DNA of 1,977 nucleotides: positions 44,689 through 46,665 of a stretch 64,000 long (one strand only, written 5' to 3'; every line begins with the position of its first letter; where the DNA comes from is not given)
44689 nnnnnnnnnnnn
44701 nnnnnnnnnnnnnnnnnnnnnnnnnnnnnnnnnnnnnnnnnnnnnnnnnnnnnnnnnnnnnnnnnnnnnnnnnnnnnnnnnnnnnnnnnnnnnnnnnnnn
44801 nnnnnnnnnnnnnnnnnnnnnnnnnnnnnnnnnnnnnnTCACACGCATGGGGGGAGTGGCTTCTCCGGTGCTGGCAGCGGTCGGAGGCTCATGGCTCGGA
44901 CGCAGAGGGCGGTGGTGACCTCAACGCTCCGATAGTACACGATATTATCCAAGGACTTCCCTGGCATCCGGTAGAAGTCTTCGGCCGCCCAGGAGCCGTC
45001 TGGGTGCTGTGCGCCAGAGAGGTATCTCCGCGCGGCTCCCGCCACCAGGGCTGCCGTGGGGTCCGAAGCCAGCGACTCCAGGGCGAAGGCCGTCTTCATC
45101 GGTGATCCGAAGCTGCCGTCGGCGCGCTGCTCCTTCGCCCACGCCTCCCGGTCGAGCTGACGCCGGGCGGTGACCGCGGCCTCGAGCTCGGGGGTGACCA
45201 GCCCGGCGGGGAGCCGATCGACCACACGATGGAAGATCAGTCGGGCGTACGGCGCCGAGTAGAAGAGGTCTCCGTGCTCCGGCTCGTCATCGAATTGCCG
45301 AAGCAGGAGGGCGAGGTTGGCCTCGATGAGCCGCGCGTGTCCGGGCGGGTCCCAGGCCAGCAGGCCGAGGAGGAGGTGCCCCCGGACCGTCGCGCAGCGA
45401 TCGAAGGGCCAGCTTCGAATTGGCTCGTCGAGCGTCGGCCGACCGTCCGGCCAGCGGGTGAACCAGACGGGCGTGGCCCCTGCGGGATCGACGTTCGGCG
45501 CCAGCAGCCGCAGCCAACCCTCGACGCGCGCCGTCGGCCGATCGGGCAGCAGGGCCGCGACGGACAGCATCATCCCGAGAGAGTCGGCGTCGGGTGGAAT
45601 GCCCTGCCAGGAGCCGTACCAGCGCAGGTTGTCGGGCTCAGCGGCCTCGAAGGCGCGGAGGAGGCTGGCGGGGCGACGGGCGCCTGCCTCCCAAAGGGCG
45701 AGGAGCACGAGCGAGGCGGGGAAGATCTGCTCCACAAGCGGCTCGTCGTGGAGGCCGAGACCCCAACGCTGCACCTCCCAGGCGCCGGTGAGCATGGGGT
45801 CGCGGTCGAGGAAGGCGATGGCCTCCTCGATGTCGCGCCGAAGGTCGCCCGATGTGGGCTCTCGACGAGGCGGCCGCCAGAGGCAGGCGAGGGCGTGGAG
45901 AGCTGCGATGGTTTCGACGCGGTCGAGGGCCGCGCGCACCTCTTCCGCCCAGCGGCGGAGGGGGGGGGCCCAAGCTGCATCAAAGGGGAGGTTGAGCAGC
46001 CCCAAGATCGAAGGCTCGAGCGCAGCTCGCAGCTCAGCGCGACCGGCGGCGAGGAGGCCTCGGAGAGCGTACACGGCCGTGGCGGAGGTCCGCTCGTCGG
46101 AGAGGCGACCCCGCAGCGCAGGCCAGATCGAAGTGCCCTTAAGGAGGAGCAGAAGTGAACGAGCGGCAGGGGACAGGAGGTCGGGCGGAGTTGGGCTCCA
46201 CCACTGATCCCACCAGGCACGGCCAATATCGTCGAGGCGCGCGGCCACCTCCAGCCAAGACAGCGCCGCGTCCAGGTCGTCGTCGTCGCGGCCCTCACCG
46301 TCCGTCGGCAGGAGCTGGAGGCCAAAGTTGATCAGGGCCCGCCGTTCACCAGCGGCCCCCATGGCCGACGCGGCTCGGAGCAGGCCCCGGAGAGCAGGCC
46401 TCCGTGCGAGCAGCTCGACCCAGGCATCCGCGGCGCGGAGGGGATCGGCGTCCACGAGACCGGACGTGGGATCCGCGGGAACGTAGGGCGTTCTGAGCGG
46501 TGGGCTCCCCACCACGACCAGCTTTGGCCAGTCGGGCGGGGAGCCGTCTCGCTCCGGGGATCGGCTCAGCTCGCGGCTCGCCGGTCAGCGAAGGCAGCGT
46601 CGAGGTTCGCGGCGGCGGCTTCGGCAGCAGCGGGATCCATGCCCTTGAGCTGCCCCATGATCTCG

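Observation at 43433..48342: Candidate uncharacterised peptide-modification (RiPP-like) cassette: leader-like peptide + alpha/alpha-toroid repeat enzyme + adenylate cyclase, divergent from an RRE-M50 protease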

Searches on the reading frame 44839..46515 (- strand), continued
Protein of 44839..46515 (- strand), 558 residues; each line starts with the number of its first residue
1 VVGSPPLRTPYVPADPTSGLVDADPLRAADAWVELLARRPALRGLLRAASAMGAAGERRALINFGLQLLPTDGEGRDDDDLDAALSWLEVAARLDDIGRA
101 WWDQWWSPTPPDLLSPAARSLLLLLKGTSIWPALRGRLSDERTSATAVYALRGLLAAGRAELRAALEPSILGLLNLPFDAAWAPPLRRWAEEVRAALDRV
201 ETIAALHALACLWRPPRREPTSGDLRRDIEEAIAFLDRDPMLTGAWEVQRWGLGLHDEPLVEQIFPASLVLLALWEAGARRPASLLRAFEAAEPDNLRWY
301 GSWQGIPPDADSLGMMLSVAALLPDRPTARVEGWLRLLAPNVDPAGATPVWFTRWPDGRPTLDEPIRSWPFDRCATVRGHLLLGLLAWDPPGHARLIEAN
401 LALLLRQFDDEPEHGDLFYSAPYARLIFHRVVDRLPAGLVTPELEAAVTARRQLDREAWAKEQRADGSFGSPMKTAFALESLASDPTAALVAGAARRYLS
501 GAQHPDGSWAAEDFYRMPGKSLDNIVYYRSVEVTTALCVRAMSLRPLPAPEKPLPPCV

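Call 91: find_encoding_contigs(protein=P0001, flank=3000, max_places=2)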
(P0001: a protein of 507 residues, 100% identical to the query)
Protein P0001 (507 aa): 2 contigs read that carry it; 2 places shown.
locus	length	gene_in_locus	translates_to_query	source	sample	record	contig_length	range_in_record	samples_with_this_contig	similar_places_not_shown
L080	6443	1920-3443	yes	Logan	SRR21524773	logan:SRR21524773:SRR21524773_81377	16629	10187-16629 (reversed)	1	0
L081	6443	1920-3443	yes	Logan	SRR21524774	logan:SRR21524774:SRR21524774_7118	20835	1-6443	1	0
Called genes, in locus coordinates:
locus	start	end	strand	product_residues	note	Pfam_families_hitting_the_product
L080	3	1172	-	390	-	?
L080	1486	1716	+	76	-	PF14407:Frankia_peptide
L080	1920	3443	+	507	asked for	-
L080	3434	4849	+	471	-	PF00211:Guanylate_cyc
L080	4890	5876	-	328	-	-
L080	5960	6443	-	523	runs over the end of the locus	-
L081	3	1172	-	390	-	?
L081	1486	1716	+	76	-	PF14407:Frankia_peptide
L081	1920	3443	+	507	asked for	-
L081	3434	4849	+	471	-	PF00211:Guanylate_cyc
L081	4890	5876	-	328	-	-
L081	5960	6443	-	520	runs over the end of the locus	-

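Call 95: search_protein_families(library=pfam, proteins=[L006:3445-5100:+, L005:7303-7800:+, L005:16871-18319:-, L005:8693-9541:+, L006:734-1918:+, L006:2163-2408:+, L012:7420-8043:+, L001:4847-6355:-, L001:3861-4442:+], max_evalue=0.01)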
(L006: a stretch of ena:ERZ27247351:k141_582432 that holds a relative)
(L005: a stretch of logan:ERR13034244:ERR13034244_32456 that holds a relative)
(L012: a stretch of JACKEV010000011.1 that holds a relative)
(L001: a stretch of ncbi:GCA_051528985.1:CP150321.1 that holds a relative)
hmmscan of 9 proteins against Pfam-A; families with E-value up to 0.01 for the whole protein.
L006:3445-5100:+ (551 aa): 1 family
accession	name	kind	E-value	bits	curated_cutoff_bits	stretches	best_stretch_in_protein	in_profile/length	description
PF00027.35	cNMP_binding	-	1.6e-19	70.1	27.5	1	438-513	2-78/89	Cyclic nucleotide-binding domain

L005:7303-7800:+ (165 aa): 1 family
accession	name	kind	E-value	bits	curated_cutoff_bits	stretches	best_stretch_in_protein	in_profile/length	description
PF00027.35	cNMP_binding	-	3.5e-18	65.8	27.5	1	35-121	2-88/89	Cyclic nucleotide-binding domain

L005:16871-18319:- (482 aa): 2 families
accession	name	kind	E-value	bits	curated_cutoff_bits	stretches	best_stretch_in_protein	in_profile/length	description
PF00027.35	cNMP_binding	-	8.6e-13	48.5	27.5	1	23-107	3-88/89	Cyclic nucleotide-binding domain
PF13649.12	Methyltransf_25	-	0.0097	17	27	0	316-408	10-97/97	Methyltransferase domain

L005:8693-9541:+ (282 aa): 2 families
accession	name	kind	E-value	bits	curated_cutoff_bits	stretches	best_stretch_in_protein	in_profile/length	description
PF22814.2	WelO5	-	1.9e-52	179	27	1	10-282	5-277/277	Carrier-protein-independent halogenase WelO5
PF13640.12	2OG-FeII_Oxy_3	-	0.0029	19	27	1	175-269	26-97/98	2OG-Fe(II) oxygenase superfamily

L006:734-1918:+ (394 aa): 0 families

L006:2163-2408:+ (81 aa): 0 families

L012:7420-8043:+ (207 aa): 7 families
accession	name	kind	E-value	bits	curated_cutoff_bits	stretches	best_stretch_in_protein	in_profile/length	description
PF08241.18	Methyltransf_11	-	1.3e-17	64.7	21.2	1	50-150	1-95/95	Methyltransferase domain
PF13649.12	Methyltransf_25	-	1.8e-17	64.2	27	1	49-146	1-97/97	Methyltransferase domain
PF08242.18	Methyltransf_12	-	3e-11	44.3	30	1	50-148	1-98/98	Methyltransferase domain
PF13847.12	Methyltransf_31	-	7.4e-11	42.4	27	1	46-154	4-113/145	Methyltransferase domain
PF13489.12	Methyltransf_23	-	6.8e-10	39.3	27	1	27-185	2-159/164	Methyltransferase domain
PF01209.24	Ubie_methyltran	-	5.7e-09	36.1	20.1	1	40-150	42-151/233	ubiE/COQ5 methyltransferase family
PF01135.25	PCMT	-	0.0019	18.5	20.3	0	40-93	68-121/210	Protein-L-isoaspartate(D-aspartate) O-methyltransferase (PCMT)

L001:4847-6355:- (502 aa): 0 families

L001:3861-4442:+ (193 aa): 1 family
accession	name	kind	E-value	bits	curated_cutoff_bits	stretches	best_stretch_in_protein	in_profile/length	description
PF02441.25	Flavoprotein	-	9.6e-29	100.5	22.7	1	8-142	3-145/162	Flavoprotein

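Call 97: search_protein_families(library=padloc, proteins=[window:44839-46515:-], max_evalue=0.01)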
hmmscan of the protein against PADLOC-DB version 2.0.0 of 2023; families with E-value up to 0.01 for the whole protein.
window:44839-46515:- (558 aa): 0 families

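Call 101: list_cluster_members(proteins=[P0063, P0070, P0089, P0072, P0055, P0052, P0110, P0127, P0104, P0007])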
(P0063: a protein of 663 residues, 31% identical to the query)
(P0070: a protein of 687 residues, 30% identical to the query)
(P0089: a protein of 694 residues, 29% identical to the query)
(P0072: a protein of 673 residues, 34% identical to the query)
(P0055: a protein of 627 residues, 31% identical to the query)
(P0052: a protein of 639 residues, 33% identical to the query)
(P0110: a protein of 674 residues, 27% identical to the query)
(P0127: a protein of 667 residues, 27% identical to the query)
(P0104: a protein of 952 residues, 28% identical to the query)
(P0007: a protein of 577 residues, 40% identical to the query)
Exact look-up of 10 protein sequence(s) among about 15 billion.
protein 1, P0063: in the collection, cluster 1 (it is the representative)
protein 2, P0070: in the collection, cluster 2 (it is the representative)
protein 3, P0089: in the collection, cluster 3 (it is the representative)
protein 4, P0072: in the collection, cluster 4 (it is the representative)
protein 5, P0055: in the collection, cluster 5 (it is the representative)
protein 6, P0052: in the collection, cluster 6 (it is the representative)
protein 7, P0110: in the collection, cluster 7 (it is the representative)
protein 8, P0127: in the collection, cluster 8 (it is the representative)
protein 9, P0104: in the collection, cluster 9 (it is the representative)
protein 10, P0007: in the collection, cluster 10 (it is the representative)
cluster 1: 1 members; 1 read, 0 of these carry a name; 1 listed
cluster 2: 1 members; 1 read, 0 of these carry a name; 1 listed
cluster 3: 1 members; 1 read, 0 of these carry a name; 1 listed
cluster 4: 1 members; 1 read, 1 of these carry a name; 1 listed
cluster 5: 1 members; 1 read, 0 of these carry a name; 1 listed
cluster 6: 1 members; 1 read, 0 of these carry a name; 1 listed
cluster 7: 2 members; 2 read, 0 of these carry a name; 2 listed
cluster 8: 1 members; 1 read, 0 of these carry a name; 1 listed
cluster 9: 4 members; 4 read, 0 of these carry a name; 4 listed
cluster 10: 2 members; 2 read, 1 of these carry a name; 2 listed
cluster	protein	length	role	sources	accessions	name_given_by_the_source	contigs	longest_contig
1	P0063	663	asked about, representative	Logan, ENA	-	-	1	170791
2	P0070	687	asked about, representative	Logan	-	-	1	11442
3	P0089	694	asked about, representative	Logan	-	-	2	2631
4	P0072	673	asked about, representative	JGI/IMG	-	geranylgeranyl pyrophosphate synthase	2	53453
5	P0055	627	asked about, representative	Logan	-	-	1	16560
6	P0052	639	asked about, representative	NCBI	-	-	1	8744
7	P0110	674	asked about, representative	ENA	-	-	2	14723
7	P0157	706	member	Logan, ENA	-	-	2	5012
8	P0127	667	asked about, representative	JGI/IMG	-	-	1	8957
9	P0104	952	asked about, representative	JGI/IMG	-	-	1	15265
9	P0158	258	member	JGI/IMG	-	-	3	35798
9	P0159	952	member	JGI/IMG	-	-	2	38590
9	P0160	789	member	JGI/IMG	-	-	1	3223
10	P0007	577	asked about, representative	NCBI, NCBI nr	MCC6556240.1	MAG: hypothetical protein IT372_25045 [Polyangiaceae bacterium] | hypothetical protein [Polyangiaceae bacterium]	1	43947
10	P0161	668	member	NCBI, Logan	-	-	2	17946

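Call 102: find_encoding_contigs(protein=P0072, flank=6000, max_places=1)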
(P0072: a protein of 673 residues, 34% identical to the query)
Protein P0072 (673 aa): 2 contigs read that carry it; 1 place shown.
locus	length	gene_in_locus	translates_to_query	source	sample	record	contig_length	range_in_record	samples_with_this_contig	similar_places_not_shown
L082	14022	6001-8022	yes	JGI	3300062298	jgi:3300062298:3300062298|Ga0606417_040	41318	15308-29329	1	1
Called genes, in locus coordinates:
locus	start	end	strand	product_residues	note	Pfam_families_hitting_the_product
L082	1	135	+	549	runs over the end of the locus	PF00069:Pkinase, PF07714:PK_Tyr_Ser-Thr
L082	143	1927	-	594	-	PF02985:HEAT (faint), PF13646:HEAT_2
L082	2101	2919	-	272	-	PF10988:DUF2807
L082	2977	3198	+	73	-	-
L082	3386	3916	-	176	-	PF00072:Response_reg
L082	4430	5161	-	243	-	PF00072:Response_reg, PF00196:GerE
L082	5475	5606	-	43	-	-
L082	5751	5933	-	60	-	-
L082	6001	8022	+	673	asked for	PF00348:polyprenyl_synt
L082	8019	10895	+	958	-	PF02518:HATPase_c, PF00072:Response_reg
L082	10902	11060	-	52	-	-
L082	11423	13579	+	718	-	PF19872:DUF6345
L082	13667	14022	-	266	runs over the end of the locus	PF04951:Peptidase_M55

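Call 103: find_encoding_contigs(protein=P0110, flank=6000, max_places=1)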
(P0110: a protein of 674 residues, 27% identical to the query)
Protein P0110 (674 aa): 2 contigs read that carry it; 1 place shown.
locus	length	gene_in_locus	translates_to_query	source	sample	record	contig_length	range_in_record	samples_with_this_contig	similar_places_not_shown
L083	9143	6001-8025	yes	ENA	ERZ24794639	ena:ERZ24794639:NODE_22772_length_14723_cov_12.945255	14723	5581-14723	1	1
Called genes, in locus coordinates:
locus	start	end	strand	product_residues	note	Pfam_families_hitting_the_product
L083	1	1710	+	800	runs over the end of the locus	PF13231:PMT_2, PF00515:TPR_1 (faint), PF07719:TPR_2 (faint), PF13414:TPR_11 (faint)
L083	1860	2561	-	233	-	PF00072:Response_reg, PF12833:HTH_18, PF00165:HTH_AraC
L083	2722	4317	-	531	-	PF01266:DAO (faint), PF13450:NAD_binding_8 (weak), PF01593:Amino_oxidase (weak)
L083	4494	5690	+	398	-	PF00082:Peptidase_S8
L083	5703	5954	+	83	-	-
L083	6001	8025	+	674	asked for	-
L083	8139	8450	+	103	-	-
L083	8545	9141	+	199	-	?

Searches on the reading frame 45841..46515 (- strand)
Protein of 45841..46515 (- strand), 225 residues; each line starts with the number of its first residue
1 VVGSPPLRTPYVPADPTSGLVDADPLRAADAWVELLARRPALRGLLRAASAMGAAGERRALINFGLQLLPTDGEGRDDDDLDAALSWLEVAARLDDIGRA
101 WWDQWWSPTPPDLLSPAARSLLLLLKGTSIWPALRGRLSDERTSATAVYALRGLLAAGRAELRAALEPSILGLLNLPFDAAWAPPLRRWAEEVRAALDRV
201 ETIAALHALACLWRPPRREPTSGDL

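Call 73: predict_structure(alignment_id=A5)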
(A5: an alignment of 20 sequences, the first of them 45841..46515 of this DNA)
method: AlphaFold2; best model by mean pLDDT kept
length: 225 residues; sequences in the alignment: 20
mean_pLDDT: 77.7   pTM: 0.65
mean pLDDT of the five models: 77.7, 74.8, 74.4, 74.4, 73.4
residues with pLDDT >= 90: 52; 70-90: 119; 50-70: 31; < 50: 23
segments of 3 or more residues with pLDDT < 50: 1-15, 17-23
pLDDT, mean of each block of 10 residues (from residue 1): 38 47 55 74 70 64 72 70 84 87 85 86 92 91 82 91 93 87 87 91 89 82 66
secondary structure, 60 per line:
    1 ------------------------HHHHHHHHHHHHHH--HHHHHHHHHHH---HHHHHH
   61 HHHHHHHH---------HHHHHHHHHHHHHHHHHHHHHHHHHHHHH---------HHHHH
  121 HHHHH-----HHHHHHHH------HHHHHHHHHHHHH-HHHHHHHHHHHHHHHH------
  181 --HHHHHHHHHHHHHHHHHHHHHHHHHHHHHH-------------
elements in order: H25-38 H41-51 H55-68 H78-106 H116-125 H131-138 H145-157 H159-174 H183-212
